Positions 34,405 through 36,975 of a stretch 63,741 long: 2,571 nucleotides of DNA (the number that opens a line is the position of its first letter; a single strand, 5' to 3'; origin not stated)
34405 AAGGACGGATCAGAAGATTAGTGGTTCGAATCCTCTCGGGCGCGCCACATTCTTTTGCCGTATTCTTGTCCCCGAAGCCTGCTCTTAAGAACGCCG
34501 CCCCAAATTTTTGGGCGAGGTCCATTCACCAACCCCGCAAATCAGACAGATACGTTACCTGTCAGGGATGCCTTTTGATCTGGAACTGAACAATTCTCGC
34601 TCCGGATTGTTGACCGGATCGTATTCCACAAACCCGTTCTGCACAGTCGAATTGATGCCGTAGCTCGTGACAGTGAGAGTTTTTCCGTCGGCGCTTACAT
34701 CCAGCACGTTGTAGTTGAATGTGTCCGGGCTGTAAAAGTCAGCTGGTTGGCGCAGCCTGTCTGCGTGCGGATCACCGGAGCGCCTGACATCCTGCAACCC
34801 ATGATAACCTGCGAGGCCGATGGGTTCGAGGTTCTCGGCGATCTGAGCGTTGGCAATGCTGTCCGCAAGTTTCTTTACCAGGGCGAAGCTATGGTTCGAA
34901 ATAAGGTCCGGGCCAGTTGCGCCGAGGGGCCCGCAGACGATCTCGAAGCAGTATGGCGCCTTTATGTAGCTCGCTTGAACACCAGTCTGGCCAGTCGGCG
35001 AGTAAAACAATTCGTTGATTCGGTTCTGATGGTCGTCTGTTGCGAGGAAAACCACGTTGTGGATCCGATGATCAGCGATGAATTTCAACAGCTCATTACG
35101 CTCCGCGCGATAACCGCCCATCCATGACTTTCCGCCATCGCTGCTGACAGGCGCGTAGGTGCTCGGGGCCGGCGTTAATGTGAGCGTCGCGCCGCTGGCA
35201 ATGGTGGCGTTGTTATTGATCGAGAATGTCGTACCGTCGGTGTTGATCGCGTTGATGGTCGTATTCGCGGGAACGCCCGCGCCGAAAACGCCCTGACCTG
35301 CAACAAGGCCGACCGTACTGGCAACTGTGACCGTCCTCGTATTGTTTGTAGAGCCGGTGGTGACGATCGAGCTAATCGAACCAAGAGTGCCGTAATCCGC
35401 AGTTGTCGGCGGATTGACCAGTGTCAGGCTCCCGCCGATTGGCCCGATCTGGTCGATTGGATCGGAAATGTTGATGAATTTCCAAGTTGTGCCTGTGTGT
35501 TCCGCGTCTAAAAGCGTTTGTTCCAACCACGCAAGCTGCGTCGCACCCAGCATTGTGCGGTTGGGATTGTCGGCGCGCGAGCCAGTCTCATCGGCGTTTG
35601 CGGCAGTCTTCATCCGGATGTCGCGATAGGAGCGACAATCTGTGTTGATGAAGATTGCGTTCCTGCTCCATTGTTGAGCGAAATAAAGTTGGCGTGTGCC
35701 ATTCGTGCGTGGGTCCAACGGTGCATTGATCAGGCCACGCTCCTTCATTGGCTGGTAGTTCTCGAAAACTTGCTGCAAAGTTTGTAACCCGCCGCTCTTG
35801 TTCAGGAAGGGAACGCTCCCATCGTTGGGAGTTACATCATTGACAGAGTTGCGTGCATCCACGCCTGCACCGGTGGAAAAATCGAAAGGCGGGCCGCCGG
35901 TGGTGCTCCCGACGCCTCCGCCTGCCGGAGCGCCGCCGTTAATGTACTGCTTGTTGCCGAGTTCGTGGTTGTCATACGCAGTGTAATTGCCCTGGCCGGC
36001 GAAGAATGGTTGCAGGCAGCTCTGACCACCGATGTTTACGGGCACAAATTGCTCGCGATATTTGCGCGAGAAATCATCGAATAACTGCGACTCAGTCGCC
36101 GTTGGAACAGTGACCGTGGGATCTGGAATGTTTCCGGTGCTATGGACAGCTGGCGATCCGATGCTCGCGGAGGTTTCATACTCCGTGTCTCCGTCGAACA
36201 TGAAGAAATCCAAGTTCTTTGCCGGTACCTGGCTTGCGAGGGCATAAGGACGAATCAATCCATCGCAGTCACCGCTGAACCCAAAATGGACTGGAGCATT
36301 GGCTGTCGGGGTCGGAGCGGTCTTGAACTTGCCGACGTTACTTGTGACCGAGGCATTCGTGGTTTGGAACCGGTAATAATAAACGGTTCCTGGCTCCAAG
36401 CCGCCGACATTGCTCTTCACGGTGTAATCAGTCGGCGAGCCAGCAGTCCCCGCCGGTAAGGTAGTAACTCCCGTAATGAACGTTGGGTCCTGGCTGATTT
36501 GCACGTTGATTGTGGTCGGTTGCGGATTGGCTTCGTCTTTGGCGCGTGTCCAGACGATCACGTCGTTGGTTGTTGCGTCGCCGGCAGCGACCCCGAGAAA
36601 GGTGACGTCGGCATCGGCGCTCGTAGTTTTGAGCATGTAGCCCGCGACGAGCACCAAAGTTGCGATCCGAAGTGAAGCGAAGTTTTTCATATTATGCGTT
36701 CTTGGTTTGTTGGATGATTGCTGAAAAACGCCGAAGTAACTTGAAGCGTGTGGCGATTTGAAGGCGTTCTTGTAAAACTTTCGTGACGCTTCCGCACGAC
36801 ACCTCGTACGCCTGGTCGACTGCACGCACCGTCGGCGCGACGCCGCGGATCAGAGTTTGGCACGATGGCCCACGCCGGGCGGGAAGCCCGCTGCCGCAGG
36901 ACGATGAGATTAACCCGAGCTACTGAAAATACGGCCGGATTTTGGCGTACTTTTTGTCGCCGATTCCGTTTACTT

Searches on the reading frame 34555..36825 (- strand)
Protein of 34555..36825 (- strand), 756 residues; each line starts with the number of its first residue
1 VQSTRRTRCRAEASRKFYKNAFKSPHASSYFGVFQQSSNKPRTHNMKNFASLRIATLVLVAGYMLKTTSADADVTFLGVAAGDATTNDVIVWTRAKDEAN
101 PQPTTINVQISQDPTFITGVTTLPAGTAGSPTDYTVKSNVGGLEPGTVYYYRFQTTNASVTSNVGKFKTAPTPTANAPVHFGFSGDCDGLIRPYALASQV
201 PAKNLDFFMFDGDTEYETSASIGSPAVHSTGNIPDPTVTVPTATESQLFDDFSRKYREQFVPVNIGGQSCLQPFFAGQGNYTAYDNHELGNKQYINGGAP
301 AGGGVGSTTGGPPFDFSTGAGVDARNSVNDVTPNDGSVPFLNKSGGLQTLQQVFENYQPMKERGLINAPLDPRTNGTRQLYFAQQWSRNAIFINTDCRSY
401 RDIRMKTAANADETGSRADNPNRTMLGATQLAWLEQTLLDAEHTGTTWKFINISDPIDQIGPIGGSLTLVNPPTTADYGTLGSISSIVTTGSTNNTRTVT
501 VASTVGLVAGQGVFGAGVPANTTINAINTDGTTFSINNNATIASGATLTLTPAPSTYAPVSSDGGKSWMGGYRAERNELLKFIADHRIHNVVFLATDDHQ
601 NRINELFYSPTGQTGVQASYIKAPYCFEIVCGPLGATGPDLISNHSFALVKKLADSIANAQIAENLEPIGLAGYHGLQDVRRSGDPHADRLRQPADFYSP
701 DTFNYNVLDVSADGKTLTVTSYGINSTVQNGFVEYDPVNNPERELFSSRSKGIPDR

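Call 8: search_protein_families(library=pfam, proteins=[window:34555-36825:-], max_evalue=0.01)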
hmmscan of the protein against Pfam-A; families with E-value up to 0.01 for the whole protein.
window:34555-36825:- (756 aa): 3 families
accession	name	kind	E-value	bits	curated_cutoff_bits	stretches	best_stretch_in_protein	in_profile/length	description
PF09423.15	PhoD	-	1.1e-24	87.7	27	1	354-641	127-298/343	PhoD-like phosphatase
PF16655.11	PhoD_N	-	8.2e-21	74.8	30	1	77-169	1-90/90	PhoD-like phosphatase, N-terminal domain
PF16656.11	Pur_ac_phosph_N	-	4.3e-06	27.6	30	1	86-169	13-93/93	Purple acid Phosphatase, N-terminal domain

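Call 15: find_encoding_contigs(protein=window:34555-36825:-, flank=10000, max_places=10)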
Protein window:34555-36825:- (756 aa): no gene with exactly this product is on record in the collection.
